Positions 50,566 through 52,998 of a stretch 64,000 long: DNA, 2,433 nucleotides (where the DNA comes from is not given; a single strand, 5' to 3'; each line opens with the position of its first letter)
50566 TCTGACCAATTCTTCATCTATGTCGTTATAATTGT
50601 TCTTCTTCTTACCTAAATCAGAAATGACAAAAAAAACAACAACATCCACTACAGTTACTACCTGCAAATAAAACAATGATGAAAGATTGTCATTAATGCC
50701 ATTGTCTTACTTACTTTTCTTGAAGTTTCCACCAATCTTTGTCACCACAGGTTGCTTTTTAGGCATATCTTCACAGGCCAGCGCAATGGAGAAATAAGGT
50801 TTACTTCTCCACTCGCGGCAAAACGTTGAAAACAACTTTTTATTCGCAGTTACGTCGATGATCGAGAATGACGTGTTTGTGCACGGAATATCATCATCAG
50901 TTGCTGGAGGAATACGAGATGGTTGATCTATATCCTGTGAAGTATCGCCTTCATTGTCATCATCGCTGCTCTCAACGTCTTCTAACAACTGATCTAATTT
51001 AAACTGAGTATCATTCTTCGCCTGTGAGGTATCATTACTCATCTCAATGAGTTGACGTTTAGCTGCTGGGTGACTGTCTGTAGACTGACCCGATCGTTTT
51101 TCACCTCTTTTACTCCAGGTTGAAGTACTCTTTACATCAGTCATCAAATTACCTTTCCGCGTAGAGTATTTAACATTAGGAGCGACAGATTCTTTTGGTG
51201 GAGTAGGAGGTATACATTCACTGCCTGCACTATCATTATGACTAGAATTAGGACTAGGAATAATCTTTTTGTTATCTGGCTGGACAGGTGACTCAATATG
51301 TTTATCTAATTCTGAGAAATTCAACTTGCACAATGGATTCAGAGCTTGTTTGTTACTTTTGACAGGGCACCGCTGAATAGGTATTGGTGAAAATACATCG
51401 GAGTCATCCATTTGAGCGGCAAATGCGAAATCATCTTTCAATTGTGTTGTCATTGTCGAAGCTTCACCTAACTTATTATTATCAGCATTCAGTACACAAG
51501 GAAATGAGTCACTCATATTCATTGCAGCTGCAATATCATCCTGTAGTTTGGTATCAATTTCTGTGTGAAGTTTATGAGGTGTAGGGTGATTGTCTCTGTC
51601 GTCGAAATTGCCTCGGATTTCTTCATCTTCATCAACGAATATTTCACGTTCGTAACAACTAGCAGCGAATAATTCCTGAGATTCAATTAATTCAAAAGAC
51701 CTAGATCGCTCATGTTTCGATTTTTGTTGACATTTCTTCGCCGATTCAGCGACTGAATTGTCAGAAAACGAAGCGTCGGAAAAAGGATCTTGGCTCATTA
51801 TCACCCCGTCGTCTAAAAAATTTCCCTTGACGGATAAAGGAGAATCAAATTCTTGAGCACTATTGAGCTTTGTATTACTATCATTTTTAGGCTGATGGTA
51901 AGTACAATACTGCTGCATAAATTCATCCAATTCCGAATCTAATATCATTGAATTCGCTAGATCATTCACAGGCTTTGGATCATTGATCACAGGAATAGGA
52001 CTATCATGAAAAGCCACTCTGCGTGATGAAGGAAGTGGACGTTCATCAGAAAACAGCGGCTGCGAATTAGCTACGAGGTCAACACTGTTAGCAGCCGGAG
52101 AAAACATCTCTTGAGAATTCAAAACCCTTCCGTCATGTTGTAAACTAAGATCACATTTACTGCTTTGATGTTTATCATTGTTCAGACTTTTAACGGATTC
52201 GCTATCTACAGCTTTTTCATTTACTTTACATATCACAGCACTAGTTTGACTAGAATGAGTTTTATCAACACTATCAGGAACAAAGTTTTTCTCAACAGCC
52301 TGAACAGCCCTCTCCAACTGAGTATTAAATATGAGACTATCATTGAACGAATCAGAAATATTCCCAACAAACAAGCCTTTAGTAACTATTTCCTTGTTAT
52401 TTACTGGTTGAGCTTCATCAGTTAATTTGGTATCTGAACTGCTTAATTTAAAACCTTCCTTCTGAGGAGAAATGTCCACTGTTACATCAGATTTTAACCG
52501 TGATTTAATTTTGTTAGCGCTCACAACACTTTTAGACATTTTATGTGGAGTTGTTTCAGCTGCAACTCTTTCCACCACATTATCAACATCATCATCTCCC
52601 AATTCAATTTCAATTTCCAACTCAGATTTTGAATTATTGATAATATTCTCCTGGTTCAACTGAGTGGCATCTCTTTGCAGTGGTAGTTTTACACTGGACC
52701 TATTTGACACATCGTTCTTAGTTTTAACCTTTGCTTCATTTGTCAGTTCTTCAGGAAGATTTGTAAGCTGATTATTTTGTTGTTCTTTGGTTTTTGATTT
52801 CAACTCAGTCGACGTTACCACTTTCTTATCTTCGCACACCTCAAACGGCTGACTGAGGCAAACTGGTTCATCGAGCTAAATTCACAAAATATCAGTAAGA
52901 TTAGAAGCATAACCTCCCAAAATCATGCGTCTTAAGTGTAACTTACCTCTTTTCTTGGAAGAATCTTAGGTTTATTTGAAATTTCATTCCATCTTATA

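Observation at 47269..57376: Full-length POLQ (DNA polymerase theta) gene with a putative long low-complexity N-terminal extension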

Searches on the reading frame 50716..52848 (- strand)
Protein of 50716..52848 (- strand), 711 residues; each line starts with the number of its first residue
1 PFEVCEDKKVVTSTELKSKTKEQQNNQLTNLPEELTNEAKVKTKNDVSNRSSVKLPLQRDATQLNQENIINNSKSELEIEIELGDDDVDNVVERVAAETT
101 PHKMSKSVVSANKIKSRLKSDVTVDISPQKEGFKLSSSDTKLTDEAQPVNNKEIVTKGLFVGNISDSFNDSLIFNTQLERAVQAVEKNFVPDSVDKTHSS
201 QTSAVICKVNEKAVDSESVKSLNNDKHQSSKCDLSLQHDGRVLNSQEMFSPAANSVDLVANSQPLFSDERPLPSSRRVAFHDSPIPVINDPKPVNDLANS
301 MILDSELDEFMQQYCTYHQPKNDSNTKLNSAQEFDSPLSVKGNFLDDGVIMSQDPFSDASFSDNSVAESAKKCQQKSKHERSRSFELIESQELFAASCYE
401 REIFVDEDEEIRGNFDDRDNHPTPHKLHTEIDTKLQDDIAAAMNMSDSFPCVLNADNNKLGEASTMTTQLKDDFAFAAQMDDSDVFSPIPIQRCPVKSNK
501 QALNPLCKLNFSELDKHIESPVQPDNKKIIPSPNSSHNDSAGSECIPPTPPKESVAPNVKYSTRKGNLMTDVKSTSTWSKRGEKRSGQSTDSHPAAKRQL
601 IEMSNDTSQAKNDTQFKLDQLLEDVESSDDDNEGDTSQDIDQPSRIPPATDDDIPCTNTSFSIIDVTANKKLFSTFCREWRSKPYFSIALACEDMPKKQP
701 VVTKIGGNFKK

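Call 57: find_homologous_proteins(query=window:50716-52848:-, max_evalue=0.001)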
Query window:50716-52848:-: 8000 candidates shared short words with the query, none scored E <= 0.001.
